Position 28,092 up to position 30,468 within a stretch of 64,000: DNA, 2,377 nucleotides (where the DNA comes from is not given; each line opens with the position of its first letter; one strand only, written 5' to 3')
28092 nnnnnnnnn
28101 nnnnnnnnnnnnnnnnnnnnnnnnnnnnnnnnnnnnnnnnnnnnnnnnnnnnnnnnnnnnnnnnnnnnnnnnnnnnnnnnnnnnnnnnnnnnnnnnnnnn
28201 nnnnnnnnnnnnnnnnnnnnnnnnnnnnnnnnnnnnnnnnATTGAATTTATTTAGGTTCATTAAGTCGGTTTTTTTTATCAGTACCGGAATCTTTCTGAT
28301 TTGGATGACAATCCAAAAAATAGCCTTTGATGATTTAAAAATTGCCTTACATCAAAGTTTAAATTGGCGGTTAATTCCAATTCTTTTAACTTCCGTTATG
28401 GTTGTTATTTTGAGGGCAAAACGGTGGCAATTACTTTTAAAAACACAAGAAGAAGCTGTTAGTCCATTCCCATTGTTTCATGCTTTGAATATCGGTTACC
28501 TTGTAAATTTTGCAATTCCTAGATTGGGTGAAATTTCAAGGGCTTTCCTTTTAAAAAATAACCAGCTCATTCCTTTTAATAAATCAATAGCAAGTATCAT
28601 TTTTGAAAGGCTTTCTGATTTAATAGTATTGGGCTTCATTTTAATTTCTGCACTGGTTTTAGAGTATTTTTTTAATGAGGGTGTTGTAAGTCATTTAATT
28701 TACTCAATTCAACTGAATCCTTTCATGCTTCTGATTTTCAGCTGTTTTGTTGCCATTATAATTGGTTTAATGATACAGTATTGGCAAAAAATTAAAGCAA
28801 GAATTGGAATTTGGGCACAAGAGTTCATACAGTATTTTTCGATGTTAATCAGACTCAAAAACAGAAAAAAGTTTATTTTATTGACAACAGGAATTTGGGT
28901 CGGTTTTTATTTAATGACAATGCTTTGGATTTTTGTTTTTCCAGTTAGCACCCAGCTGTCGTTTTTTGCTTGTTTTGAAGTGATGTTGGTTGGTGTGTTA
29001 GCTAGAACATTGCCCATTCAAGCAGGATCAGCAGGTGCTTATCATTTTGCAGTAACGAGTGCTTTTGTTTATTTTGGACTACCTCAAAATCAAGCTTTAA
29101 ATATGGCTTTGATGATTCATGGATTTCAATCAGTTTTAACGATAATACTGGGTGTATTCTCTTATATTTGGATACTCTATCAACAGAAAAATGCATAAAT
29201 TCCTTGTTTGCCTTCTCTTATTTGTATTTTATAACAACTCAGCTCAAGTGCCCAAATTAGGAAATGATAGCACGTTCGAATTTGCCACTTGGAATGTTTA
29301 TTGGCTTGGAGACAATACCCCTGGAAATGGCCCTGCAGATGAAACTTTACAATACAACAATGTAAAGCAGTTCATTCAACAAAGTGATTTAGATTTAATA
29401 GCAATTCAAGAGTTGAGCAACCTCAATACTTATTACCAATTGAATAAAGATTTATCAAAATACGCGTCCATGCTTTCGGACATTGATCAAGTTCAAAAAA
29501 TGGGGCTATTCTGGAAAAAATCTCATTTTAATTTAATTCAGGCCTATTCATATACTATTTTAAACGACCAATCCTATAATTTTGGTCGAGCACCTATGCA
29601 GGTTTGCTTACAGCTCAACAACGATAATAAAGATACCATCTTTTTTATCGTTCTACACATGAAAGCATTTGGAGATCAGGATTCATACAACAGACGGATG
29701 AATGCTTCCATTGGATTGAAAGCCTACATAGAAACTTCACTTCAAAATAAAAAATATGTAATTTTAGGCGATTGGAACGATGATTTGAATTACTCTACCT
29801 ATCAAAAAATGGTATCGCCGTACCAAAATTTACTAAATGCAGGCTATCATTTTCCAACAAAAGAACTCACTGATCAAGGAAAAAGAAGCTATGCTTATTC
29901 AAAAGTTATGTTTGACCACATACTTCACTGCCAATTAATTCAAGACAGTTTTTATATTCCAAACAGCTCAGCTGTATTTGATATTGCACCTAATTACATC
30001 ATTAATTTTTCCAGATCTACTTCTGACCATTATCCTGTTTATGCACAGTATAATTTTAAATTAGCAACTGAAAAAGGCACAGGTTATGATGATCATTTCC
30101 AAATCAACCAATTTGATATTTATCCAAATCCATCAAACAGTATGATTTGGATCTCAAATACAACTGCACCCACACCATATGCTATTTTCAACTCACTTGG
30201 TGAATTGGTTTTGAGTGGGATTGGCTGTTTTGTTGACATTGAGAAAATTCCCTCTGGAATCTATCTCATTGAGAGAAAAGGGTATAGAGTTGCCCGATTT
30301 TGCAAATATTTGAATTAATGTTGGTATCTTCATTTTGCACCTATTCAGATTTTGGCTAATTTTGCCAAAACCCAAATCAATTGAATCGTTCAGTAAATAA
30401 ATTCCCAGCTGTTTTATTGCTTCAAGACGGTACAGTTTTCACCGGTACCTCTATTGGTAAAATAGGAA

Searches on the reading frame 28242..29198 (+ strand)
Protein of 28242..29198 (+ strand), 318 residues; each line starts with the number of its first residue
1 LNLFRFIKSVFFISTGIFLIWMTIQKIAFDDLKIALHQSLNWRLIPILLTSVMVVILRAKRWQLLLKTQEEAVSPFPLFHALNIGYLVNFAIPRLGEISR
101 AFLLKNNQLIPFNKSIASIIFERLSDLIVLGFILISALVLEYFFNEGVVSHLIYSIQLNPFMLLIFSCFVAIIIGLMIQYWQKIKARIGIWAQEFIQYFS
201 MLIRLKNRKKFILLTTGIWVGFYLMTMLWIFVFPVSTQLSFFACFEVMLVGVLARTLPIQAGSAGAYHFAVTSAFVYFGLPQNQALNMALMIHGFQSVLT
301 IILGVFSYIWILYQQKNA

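Call 86: search_protein_families(library=pfam, proteins=[window:28242-29198:+], max_evalue=0.0001)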
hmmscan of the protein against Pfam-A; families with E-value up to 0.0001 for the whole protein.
window:28242-29198:+ (318 aa): 1 family
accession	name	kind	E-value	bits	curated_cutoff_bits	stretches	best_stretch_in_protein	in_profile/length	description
PF03706.18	LPG_synthase_TM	-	3.1e-34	119.3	33.4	1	14-304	8-302/302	Lysylphosphatidylglycerol synthase TM region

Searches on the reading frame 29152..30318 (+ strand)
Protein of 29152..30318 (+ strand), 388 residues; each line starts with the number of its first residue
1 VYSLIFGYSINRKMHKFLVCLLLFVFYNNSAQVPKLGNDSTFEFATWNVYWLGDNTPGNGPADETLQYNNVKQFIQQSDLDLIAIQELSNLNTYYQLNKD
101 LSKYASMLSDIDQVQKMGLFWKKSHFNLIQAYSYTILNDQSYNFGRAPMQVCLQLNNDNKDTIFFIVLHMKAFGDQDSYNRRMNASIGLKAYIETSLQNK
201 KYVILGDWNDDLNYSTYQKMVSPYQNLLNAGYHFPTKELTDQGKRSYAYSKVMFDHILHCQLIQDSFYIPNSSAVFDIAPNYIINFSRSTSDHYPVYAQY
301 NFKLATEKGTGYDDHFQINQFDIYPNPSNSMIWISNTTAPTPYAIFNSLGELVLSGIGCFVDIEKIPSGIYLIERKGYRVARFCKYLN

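Call 86: search_protein_families(library=pfam, proteins=[window:29152-30318:+], max_evalue=0.0001)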
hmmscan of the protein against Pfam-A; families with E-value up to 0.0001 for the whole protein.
window:29152-30318:+ (388 aa): 2 families
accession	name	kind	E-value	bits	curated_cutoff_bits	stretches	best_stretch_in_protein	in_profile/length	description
PF03372.29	Exo_endo_phos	-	2.2e-09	37.9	24.5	1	45-261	1-204/225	Endonuclease/Exonuclease/phosphatase family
PF18962.6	Por_Secre_tail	-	7.4e-06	26.6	27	1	323-374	1-61/75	Secretion system C-terminal sorting domain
